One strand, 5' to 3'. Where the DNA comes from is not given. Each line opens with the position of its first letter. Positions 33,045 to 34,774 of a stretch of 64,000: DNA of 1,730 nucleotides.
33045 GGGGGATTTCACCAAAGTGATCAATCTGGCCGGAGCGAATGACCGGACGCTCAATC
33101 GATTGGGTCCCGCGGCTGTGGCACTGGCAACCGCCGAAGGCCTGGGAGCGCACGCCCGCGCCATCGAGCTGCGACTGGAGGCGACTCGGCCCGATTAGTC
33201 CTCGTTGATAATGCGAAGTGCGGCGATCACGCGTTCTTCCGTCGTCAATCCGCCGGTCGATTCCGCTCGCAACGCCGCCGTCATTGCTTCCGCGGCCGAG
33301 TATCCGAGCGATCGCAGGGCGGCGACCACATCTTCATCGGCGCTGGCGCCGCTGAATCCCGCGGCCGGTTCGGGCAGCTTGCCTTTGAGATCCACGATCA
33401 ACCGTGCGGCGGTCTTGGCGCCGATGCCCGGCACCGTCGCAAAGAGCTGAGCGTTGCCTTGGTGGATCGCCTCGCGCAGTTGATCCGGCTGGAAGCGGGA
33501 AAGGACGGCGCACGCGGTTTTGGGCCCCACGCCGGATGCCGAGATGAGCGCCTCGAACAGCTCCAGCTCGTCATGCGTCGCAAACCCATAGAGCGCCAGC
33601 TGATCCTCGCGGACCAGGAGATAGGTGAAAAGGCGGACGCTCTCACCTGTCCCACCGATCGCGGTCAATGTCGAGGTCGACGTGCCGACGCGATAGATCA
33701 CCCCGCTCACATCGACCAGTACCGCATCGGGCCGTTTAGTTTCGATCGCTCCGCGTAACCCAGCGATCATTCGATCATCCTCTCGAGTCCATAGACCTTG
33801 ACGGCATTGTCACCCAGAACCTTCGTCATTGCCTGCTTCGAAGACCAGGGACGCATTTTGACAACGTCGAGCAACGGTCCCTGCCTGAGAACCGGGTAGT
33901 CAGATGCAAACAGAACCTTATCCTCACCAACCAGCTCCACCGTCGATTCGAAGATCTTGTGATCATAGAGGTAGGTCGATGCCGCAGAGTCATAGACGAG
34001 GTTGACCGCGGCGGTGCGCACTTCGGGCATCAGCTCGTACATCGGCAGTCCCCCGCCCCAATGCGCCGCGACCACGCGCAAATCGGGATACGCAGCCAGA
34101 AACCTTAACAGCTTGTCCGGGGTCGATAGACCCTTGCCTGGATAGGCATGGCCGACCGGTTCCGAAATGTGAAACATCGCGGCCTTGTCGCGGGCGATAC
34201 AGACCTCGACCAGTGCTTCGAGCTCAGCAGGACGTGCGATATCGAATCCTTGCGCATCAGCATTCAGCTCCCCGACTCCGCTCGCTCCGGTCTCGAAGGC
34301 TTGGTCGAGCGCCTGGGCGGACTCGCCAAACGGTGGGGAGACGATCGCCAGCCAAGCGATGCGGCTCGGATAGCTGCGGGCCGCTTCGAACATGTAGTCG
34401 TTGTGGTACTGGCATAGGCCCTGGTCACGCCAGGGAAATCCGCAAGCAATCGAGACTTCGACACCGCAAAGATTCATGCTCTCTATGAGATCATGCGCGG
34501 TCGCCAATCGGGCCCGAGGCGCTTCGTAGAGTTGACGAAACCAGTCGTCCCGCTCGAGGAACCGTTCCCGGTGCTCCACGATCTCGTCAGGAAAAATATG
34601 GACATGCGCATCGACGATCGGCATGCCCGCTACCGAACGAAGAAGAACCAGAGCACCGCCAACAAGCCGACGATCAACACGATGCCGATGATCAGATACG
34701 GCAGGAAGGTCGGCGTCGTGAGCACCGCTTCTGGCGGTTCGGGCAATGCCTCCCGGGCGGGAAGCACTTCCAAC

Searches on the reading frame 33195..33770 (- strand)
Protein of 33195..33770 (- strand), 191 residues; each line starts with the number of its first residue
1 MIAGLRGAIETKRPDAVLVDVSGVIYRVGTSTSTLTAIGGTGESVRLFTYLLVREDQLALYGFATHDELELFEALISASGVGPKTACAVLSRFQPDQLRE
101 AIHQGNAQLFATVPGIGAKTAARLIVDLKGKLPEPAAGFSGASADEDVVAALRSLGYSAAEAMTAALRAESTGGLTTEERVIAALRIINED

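Call 83: search_protein_families(library=pfam, proteins=[window:33195-33770:-], max_evalue=0.001)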
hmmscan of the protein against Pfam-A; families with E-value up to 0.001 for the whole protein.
window:33195-33770:- (191 aa): 7 families
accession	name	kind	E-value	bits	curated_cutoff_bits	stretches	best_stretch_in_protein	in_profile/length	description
PF01330.27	RuvA_N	-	2e-20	73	23.6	1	1-62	1-61/61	RuvA N terminal domain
PF14520.12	HHH_5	-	3.3e-13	50.3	27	1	72-129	1-56/57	Helix-hairpin-helix domain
PF00633.29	HHH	-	3e-06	27.3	24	0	73-91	11-29/30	Helix-hairpin-helix motif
PF07499.19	RuvA_C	-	5.6e-06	27.2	24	1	146-187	4-45/47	RuvA, C-terminal domain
PF21176.3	RecR_HhH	-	7.1e-05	23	27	0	110-126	8-24/45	RecR, helix-hairpin-helix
PF02371.22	Transposase_20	-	0.00053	20.7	21.3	0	107-128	1-22/87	Transposase IS116/IS110/IS902 family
PF01367.25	5_3_exonuc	-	0.00077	20.3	40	0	112-127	22-37/97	5'-3' exonuclease, C-terminal SAM fold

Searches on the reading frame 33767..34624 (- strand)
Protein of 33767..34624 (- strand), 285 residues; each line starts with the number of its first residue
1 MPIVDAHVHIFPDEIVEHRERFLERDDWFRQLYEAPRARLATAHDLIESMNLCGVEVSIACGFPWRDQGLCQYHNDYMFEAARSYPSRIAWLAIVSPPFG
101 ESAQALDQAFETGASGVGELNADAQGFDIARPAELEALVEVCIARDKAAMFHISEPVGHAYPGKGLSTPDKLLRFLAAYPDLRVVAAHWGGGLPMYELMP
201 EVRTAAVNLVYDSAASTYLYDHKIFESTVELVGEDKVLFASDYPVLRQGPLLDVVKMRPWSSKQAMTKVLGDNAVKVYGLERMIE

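Call 83: search_protein_families(library=pfam, proteins=[window:33767-34624:-], max_evalue=0.001)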
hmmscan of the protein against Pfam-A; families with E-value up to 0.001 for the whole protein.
window:33767-34624:- (285 aa): 1 family
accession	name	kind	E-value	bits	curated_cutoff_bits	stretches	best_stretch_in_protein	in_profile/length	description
PF04909.20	Amidohydro_2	-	3.6e-26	93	26.4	1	4-280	1-289/289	Amidohydrolase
